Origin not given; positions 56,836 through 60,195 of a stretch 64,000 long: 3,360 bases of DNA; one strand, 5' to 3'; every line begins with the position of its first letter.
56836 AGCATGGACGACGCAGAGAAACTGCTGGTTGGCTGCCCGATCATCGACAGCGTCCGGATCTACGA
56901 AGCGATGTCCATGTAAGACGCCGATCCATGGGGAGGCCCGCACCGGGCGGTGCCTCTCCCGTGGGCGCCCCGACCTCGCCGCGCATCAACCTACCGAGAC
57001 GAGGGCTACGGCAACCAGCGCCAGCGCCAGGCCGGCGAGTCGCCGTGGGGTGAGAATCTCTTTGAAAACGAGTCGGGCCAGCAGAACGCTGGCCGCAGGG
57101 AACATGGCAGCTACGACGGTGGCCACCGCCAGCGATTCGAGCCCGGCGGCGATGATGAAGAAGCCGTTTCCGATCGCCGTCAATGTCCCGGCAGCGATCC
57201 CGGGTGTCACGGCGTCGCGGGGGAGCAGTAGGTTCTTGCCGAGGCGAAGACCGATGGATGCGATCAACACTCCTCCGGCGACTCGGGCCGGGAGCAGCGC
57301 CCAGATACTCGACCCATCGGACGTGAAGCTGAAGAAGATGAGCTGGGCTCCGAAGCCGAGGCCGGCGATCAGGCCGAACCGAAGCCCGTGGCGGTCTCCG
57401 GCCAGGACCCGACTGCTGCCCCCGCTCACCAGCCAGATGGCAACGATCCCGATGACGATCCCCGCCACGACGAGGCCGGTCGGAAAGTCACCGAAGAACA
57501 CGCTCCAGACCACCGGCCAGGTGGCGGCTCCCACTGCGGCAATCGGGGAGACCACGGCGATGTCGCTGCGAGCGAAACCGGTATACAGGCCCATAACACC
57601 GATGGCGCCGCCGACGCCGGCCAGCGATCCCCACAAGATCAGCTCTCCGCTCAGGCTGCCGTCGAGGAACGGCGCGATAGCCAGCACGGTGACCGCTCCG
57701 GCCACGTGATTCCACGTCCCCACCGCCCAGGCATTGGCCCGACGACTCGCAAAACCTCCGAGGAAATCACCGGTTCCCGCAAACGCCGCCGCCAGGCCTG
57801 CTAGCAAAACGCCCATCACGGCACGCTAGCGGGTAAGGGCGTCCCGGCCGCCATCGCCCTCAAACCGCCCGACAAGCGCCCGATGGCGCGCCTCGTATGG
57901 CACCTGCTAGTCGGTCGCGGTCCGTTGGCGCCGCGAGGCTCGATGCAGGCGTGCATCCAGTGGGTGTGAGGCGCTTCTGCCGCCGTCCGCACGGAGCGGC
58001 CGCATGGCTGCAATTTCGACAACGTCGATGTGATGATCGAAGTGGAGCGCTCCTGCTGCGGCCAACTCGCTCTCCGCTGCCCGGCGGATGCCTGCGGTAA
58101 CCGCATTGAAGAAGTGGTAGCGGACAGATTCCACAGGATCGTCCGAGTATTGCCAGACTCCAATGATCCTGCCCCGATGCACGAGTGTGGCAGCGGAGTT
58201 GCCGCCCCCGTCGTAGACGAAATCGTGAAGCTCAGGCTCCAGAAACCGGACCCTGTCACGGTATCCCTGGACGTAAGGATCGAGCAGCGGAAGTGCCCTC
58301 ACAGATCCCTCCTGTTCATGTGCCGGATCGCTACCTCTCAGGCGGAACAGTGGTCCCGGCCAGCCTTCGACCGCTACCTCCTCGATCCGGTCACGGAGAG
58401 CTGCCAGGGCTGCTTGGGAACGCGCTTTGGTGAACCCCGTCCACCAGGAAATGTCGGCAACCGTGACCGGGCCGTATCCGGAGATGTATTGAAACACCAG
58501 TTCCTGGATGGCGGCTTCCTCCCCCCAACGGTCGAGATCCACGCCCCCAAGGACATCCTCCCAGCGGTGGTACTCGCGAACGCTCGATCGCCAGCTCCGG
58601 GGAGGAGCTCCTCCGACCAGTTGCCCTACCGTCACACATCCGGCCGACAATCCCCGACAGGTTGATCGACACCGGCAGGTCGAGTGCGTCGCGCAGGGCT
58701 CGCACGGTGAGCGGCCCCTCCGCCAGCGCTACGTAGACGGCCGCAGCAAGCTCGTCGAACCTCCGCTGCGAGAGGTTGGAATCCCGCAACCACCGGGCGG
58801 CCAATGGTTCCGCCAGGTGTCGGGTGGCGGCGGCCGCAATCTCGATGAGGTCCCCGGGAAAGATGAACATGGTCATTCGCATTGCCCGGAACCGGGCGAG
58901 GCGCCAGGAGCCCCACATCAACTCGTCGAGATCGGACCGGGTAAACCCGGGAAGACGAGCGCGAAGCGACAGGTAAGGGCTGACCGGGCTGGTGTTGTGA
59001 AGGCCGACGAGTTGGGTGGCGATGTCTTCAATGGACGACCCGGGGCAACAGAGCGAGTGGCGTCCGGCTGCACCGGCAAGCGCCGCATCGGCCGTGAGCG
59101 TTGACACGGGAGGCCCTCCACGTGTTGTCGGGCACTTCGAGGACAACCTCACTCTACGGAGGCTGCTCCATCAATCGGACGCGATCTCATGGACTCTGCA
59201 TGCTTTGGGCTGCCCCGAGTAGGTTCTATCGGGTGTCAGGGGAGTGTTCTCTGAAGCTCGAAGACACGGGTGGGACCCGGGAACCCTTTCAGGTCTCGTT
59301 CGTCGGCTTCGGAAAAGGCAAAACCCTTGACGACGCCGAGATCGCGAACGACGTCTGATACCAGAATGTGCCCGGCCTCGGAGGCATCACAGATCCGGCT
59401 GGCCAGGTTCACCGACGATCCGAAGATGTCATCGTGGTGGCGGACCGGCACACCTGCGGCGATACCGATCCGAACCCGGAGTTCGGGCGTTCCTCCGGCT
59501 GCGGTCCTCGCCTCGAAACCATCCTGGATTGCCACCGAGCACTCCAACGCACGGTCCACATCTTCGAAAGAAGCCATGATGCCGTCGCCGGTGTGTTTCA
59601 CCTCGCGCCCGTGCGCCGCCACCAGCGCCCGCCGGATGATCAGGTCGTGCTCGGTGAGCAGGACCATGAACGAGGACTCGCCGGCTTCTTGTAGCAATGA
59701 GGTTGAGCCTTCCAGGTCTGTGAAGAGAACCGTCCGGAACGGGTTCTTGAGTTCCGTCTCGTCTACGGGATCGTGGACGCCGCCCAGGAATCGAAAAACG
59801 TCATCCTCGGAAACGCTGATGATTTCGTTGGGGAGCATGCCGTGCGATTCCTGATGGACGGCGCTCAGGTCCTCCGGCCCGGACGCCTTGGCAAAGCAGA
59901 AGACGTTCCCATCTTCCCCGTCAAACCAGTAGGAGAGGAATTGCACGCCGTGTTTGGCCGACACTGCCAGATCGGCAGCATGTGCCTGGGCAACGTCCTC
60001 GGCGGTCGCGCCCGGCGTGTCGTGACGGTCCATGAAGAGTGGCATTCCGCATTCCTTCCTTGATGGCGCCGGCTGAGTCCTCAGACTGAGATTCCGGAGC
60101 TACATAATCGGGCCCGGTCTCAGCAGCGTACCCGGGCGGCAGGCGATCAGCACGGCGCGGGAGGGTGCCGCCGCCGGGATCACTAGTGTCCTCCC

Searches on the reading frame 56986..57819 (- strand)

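Call 83: search_protein_families(library=pfam, proteins=[window:56986-57819:-], max_evalue=0.001)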
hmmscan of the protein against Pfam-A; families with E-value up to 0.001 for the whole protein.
window:56986-57819:- (277 aa): 2 families
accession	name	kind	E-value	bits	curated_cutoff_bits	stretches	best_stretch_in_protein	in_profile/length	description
PF00892.27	EamA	-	1.5e-13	51.6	28.2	2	146-275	4-134/135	EamA-like transporter family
PF07857.17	TMEM144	-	2.1e-05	24.2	26.2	1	196-275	245-324/332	Transmembrane family, TMEM144 of transporters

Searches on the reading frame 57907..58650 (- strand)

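Call 83: search_protein_families(library=pfam, proteins=[window:57907-58650:-], max_evalue=0.001)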
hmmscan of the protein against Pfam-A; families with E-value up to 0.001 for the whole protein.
window:57907-58650:- (247 aa): 1 family
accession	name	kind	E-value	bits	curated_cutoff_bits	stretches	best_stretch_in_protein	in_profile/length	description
PF06224.18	AlkZ-like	-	1e-30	108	25.9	1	8-200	134-327/329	DNA glycosylase AlkZ-like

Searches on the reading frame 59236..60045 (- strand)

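Call 83: search_protein_families(library=pfam, proteins=[window:59236-60045:-], max_evalue=0.001)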
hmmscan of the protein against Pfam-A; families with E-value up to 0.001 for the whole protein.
window:59236-60045:- (269 aa): 2 families
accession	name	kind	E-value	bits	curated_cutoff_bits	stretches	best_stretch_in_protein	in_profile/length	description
PF14026.12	SCO4226-like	-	2.2e-17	63.4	28.5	1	4-78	1-76/76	Nickel responsive protein SCO4226-like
PF00211.25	Guanylate_cyc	-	2.2e-14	53.9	21.9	1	105-262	10-179/183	Adenylate and Guanylate cyclase catalytic domain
